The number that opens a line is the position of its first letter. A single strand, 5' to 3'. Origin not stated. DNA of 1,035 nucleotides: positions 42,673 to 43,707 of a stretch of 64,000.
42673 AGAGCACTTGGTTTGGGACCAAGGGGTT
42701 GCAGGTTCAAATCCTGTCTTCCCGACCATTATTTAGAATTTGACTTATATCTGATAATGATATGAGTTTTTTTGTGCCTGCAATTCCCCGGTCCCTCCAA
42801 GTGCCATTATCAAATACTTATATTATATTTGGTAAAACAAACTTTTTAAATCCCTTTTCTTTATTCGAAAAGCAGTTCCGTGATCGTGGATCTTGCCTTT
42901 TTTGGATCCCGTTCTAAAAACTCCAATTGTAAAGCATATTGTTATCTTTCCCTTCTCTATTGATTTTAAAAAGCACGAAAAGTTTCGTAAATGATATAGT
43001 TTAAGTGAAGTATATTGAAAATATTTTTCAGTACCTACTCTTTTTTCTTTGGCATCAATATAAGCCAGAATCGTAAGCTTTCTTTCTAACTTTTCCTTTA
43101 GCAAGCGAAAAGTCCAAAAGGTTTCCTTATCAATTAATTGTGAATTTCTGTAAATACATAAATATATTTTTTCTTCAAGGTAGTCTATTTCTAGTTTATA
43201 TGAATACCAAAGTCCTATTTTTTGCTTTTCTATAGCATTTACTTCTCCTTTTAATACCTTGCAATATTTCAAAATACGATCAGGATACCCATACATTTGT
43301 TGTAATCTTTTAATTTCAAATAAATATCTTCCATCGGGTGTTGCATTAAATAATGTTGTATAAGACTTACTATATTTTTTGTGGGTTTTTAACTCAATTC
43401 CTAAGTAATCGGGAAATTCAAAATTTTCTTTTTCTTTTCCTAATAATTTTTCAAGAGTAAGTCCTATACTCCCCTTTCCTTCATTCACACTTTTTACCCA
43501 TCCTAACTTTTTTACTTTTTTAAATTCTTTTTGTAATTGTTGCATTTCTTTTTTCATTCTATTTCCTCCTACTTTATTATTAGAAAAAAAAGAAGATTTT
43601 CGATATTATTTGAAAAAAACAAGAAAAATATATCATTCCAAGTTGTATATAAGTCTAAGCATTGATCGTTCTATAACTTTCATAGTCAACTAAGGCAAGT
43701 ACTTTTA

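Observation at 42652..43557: Orphan MvaI/BcnI-family restriction endonuclease immediately downstream of tRNA-Pro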

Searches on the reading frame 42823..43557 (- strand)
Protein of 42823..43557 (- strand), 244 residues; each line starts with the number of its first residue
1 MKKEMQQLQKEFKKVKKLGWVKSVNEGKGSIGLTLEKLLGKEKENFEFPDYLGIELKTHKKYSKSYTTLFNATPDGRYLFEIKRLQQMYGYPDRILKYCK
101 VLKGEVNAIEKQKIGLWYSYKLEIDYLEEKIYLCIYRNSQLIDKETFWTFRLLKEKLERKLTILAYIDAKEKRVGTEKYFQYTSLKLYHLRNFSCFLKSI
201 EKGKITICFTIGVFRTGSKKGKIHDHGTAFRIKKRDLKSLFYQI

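Call 3: search_protein_families(library=pfam, proteins=[window:42823-43557:-], max_evalue=1)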
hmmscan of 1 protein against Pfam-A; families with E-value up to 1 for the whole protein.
window:42823-43557:- (244 aa): 2 families
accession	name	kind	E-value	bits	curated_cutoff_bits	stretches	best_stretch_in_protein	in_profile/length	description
PF15515.12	MvaI_BcnI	-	1.2e-46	160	25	1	10-241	2-227/227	MvaI/BcnI restriction endonuclease family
PF15711.10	ILEI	-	0.063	14.2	27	1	164-214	5-53/90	Interleukin-like EMT inducer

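Call 4: search_protein_families(library=ncbifam, proteins=[window:42823-43557:-], max_evalue=1)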
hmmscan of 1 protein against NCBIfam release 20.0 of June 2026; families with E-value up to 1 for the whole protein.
window:42823-43557:- (244 aa): 1 family
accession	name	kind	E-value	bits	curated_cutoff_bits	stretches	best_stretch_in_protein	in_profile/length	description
NF003458.0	PRK05070.1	equivalog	0.033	13.3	243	1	20-58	35-75/223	DNA mismatch repair endonuclease MutH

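Call 5: search_solved_structures(query=window:42823-43557:-, max_evalue=1, show_alignments=3)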
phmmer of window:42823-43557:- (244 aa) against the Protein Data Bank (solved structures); distinct sequences matched with E-value up to 1: 1.
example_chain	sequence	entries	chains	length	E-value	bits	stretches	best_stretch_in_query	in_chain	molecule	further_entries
2oa9_A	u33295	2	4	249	8.7e-36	126.9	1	6-236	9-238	R.MvaI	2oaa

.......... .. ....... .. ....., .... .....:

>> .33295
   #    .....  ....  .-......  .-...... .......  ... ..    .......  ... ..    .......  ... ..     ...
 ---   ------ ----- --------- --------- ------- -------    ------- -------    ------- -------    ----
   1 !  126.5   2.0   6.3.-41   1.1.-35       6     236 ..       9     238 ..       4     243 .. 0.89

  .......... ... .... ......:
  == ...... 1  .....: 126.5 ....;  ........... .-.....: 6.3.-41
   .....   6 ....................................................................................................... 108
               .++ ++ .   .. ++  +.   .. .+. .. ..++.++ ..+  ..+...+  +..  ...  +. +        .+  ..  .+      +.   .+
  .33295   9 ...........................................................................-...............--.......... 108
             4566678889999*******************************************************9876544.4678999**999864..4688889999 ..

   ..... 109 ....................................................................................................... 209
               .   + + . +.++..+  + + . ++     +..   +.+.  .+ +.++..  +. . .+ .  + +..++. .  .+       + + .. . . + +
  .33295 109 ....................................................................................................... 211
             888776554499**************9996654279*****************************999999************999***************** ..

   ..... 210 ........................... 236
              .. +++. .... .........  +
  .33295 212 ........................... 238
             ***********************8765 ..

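Call 7: find_homologous_proteins(query=window:42823-43557:-)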
Query window:42823-43557:- (244 aa): 138 proteins with E <= 0.001 among 938 candidates; the best 120 are listed.
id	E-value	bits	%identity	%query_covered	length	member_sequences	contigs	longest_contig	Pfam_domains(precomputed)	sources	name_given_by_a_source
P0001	6.2e-156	535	100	100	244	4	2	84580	PF15515.13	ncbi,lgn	-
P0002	2.3e-126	438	79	99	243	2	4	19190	PF15515.13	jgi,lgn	-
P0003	8.4e-122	423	77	99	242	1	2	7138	PF15515.13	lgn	-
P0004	1.3e-121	423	80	92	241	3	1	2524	PF15515.13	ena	-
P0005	1.2e-120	419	75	100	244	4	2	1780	PF15515.13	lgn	-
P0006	9.5e-119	413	75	99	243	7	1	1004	PF15515.13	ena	-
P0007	6.3e-116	404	75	100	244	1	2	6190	PF15515.13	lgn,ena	-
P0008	1.8e-115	403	73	98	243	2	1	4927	PF15515.13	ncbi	-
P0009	8.4e-115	400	70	99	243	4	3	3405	PF15515.13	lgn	-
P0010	1.1e-102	361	65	98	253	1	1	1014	PF15515.13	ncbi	-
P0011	2.2e-102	360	65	97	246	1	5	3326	PF15515.13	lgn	-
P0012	4.1e-102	359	65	98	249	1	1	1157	PF15515.13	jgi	-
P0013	7.8e-102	358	65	100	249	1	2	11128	PF15515.13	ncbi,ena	-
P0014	8.7e-100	351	64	97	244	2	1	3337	PF15515.13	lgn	-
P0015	2.1e-99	350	62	99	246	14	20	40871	PF15515.13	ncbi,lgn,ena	-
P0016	8.0e-98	345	63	99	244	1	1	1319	PF15515.13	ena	-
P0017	2.8e-92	327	59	100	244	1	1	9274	PF15515.13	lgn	-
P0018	8.4e-92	325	59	100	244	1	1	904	PF15515.13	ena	-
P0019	5.1e-82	293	56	98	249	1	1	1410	PF15515.13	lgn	-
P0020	1.8e-76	275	52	98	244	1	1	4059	PF15515.13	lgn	-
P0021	6.8e-74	266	52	99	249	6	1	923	PF15515.13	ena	-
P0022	3.0e-71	258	51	98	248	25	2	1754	PF15515.13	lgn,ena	-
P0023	5.2e-70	254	50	99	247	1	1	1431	PF15515.13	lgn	-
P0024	2.1e-68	248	50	99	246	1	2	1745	PF15515.13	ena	-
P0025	3.9e-68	248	51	100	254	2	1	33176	PF15515.13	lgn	-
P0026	2.1e-67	245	50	99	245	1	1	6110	PF15515.13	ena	-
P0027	2.3e-67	245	52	99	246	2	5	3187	PF15515.13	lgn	-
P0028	9.3e-67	243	48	99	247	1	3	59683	PF15515.13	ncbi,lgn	-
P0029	4.8e-66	241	48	99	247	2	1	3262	PF15515.13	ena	-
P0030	8.0e-66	240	47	100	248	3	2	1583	PF15515.13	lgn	-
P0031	2.0e-65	239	50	99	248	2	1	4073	PF15515.13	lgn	-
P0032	2.2e-65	239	49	99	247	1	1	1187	PF15515.13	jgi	jgi:hypothetical protein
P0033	2.3e-64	235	48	100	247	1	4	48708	PF15515.13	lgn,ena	-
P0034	3.0e-64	235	50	100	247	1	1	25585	PF15515.13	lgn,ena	-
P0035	3.4e-64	235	49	100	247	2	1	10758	PF15515.13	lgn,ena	-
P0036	6.0e-64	234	48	100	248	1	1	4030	PF15515.13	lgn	-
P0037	1.5e-63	233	48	100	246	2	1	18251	PF15515.13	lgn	-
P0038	4.1e-63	231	49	99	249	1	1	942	PF15515.13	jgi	jgi:hypothetical protein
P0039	7.0e-63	230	50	99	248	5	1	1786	PF15515.13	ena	-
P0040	7.0e-63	230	49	100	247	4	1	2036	PF15515.13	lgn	-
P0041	1.4e-62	229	49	99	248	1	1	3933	PF15515.13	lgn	-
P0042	1.6e-62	229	48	97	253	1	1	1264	PF15515.13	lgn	-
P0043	2.1e-62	229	48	99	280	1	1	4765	PF15515.13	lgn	-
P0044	3.1e-62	228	48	97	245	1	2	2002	PF15515.13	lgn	-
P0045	3.4e-62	228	48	97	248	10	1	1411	PF15515.13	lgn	-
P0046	8.7e-62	227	48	99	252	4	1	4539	PF15515.13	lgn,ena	-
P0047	1.7e-61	226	47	97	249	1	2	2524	PF15515.13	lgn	-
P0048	3.6e-61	225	47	100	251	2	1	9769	PF15515.13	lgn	-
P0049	3.9e-61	225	47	99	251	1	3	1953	PF15515.13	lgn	-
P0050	5.6e-61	224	44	100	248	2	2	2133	PF15515.13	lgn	-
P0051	7.3e-61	224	47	99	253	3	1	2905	PF15515.13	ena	-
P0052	7.8e-61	224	45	100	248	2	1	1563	PF15515.13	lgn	-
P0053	1.3e-60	223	50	94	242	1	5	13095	PF15515.13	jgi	-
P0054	1.4e-60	223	46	100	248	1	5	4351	PF15515.13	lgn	-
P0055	1.6e-60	223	46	100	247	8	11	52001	PF15515.13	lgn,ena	-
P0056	2.4e-60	222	47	100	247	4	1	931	PF15515.13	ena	-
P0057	5.9e-60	221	48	100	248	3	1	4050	PF15515.13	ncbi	-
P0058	6.0e-60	221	45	100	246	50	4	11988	PF15515.13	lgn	-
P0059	8.3e-60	220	45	100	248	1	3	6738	PF15515.13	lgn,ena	-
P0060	9.1e-60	220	46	99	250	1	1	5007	PF15515.13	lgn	-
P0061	1.2e-59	220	45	99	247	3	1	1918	PF15515.13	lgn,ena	-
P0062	1.3e-59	220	46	100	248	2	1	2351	PF15515.13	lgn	-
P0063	1.5e-59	220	44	98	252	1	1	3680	PF15515.13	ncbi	-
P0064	1.6e-59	219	46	100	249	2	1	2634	PF15515.13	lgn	-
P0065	1.9e-59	219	47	99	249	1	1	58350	PF15515.13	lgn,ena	-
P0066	2.8e-59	219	45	99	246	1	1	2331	PF15515.13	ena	-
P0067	3.0e-59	219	47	100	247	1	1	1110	PF15515.13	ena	-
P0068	5.7e-59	218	47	100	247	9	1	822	PF15515.13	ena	-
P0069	5.9e-59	218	44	100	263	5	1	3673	PF15515.13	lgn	-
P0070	7.0e-59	217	45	100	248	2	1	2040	PF15515.13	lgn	-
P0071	8.1e-59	217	46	100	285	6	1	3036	PF15515.13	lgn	-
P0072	8.9e-59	217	46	100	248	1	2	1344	PF15515.13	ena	-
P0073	1.9e-58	216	45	99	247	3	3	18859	PF15515.13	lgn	-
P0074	2.3e-58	216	46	100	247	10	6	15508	PF15515.13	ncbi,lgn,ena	-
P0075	2.8e-58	215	46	99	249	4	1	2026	PF15515.13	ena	-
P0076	3.1e-58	215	47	100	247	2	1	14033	PF15515.13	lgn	-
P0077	2.0e-57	213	48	97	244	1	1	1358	PF15515.13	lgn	-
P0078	2.3e-57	212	46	100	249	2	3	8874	PF15515.13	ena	-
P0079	6.2e-57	211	44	100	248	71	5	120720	PF15515.13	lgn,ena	-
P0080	1.4e-56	210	45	99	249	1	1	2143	PF15515.13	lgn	-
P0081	1.6e-56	210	46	100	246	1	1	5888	PF15515.13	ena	-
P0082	2.3e-56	209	45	97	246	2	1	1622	PF15515.13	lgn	-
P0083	4.9e-56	208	44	98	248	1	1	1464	PF15515.13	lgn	-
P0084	9.1e-56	207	44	100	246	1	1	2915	PF15515.13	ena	-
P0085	1.1e-55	207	45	99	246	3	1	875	PF15515.13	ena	-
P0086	2.2e-55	206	46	99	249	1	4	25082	PF15515.13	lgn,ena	-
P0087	4.1e-55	205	45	98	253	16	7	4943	PF15515.13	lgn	-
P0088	5.2e-55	205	45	100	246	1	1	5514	PF15515.13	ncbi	-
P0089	5.4e-55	205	43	100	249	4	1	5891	PF15515.13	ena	-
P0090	1.0e-54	204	45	100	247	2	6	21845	PF15515.13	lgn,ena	-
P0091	1.6e-54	203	46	98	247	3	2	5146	PF15515.13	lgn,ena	-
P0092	3.3e-54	202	44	100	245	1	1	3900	PF15515.13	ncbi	-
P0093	3.6e-54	202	44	100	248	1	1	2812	PF15515.13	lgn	-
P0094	3.8e-54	202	44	99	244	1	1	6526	PF15515.13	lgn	-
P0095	7.2e-54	201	45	99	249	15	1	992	PF15515.13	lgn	-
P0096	8.0e-54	201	45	99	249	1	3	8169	PF15515.13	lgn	-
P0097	1.3e-53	200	47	97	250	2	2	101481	PF15515.13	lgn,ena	-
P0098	1.8e-53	200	46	98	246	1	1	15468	PF15515.13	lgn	-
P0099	4.7e-53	198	46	99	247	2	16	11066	PF15515.13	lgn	-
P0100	6.7e-53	198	47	92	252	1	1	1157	PF15515.13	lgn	-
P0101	9.6e-53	197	43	99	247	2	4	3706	PF15515.13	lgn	-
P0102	2.0e-52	196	43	99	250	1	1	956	PF15515.13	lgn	-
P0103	3.7e-52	195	43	97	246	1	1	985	PF15515.13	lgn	-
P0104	5.1e-52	195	45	98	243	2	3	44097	PF15515.13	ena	-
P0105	1.1e-50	191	41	99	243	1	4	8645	PF15515.13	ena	-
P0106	1.6e-50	190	48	99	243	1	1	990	PF15515.13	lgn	-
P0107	1.8e-50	190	46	98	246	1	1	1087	PF15515.13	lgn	-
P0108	1.8e-50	190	44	98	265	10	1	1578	PF15515.13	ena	-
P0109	2.0e-50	190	41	100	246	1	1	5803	PF15515.13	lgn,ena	-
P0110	3.8e-50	189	45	95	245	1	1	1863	PF15515.13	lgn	-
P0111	5.2e-50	188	42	96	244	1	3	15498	PF15515.13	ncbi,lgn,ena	-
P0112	5.7e-50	188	43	97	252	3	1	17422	PF15515.13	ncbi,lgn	-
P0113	8.9e-50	188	45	98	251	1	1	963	PF15515.13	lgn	-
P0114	1.1e-49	187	47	98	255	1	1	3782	PF15515.13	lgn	-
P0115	1.2e-49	187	47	100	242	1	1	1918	PF15515.13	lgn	-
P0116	3.4e-49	186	43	98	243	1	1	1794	PF15515.13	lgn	-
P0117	3.5e-49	186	40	100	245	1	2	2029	PF15515.13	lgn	-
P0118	1.2e-48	184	46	92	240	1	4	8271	PF15515.13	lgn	-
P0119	1.3e-48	184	42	100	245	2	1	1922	PF15515.13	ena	-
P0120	1.6e-48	183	45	93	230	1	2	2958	PF15515.13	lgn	-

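Call 9: find_encoding_contigs(protein=P0001, flank=10000, max_places=4)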
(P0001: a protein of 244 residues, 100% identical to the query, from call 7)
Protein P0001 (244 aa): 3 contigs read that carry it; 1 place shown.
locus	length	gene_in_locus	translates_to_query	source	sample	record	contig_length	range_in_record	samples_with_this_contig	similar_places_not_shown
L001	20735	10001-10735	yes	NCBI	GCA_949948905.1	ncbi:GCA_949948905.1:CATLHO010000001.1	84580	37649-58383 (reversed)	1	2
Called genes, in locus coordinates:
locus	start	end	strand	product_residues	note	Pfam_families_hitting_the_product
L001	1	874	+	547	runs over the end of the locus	PF00749:tRNA-synt_1c, PF19269:Anticodon_2 (weak)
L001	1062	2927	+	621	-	PF19789:DUF6273 (faint)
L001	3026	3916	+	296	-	PF04015:DUF362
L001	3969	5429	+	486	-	PF01266:DAO, PF00355:Rieske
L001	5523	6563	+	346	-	PF00730:HhH-GPD, PF00633:HHH, PF14815:NUDIX_4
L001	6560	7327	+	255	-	PF03372:Exo_endo_phos, PF14529:Exo_endo_phos_2 (faint)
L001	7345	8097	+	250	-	-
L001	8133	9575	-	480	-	PF00587:tRNA-synt_2b, PF03129:HGTP_anticodon, PF09180:ProRS-C_1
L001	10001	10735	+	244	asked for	PF15515:MvaI_BcnI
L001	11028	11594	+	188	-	PF01966:HD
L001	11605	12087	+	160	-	PF04073:tRNA_edit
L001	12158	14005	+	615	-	PF01935:DUF87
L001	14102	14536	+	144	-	PF04472:SepF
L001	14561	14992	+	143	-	PF05103:DivIVA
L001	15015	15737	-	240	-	-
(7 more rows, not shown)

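Call 10: find_encoding_contigs(protein=P0002, flank=8000, max_places=4)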
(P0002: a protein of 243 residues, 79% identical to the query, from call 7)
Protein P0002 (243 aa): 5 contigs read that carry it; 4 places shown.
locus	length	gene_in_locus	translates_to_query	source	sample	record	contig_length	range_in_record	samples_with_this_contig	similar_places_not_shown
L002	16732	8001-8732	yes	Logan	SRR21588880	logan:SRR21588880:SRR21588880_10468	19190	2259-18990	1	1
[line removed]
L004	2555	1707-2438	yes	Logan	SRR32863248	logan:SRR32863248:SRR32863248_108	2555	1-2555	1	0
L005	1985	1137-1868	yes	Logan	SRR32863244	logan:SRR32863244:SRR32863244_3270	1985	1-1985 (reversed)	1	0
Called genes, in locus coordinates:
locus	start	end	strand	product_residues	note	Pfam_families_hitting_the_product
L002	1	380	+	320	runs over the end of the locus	-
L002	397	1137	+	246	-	-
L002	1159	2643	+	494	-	PF01266:DAO, PF13738:Pyr_redox_3 (faint), PF00355:Rieske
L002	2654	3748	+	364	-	PF00730:HhH-GPD, PF00633:HHH (weak), PF14815:NUDIX_4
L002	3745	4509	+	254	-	PF03372:Exo_endo_phos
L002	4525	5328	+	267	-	-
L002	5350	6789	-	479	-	PF00587:tRNA-synt_2b, PF03129:HGTP_anticodon, PF09180:ProRS-C_1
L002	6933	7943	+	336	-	-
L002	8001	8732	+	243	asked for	PF15515:MvaI_BcnI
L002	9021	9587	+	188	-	PF01966:HD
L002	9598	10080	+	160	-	PF04073:tRNA_edit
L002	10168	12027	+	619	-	PF01935:DUF87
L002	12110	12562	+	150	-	PF04472:SepF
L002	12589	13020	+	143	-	PF05103:DivIVA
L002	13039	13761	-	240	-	-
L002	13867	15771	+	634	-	PF03717:PBP_dimer, PF00905:Transpeptidase, PF03793:PASTA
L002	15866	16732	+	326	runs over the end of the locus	PF10555:MraY_sig1 (weak), PF00953:Glycos_transf_4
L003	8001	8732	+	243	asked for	PF15515:MvaI_BcnI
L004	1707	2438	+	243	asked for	PF15515:MvaI_BcnI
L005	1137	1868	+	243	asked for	PF15515:MvaI_BcnI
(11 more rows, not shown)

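Call 12: search_protein_families(library=pfam, proteins=[L002:6933-7940:+], max_evalue=10)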
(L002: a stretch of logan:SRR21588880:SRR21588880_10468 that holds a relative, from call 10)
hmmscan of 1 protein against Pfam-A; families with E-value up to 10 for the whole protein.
L002:6933-7940:+ (336 aa): 2 families
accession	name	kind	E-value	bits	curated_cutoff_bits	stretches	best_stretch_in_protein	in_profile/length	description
PF06926.16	Rep_Org_C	-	0.087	13.6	27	1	223-294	11-81/95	Putative replisome organiser protein C-terminus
PF17425.8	Arylsulfotran_N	-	0.13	12.8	24.2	1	89-113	54-78/88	Arylsulfotransferase Ig-like domain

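Call 13: find_encoding_contigs(protein=P0015, flank=8000, max_places=3)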
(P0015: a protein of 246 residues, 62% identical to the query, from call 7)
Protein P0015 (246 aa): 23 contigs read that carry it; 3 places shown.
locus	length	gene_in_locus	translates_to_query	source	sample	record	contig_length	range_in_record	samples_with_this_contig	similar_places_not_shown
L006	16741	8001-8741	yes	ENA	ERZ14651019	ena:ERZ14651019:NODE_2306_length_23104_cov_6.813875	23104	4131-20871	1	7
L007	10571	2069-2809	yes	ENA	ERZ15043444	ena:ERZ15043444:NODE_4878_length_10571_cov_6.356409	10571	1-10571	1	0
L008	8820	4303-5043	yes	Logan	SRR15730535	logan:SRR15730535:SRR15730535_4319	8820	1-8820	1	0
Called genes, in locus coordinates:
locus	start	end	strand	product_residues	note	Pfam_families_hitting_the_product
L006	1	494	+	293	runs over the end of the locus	PF00512:HisKA, PF02518:HATPase_c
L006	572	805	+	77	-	-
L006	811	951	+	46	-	-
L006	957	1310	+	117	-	-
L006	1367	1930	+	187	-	-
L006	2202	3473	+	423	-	PF00587:tRNA-synt_2b, PF03129:HGTP_anticodon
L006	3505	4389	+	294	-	PF01745:IPT (weak), PF01715:IPPT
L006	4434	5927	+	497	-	PF01266:DAO, PF00355:Rieske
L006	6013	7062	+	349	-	PF00730:HhH-GPD, PF00633:HHH, PF14815:NUDIX_4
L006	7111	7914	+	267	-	-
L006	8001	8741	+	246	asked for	PF15515:MvaI_BcnI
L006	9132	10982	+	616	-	PF01935:DUF87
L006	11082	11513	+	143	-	PF04472:SepF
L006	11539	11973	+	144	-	PF05103:DivIVA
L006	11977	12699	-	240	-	-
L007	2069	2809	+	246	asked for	PF15515:MvaI_BcnI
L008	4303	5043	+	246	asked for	PF15515:MvaI_BcnI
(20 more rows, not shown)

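Call 14: find_encoding_contigs(protein=P0028, flank=8000, max_places=2)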
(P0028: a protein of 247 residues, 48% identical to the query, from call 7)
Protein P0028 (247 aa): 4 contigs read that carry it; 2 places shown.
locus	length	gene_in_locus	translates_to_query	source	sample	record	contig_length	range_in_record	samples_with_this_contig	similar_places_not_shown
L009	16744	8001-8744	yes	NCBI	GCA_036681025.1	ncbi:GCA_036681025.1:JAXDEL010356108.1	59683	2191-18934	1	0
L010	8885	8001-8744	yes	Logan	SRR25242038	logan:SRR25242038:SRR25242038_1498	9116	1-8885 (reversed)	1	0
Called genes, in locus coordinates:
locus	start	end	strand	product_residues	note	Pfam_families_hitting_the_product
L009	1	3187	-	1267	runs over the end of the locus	PF18072:FGAR-AT_linker (weak), PF02769:AIRS_C, PF13507:GATase_5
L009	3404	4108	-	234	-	PF03575:Peptidase_S51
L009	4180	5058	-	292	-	PF01061:ABC2_membrane, PF12698:ABC2_membrane_3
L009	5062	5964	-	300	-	PF02463:SMC_N (faint), PF13175:AAA_15 (faint), PF00005:ABC_tran, PF13304:AAA_21 (weak)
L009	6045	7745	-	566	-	-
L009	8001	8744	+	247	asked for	PF15515:MvaI_BcnI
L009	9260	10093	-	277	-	PF04018:VCA0040-like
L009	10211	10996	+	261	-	PF00990:GGDEF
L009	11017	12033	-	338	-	PF11258:DUF3048, PF17479:DUF3048_C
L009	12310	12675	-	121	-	-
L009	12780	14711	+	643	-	PF01425:Amidase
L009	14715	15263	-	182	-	-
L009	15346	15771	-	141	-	PF00293:NUDIX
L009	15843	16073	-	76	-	-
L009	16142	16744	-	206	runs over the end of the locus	PF23023:Anti-Pycsar_Apyc1 (faint), PF00753:Lactamase_B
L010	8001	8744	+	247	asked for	PF15515:MvaI_BcnI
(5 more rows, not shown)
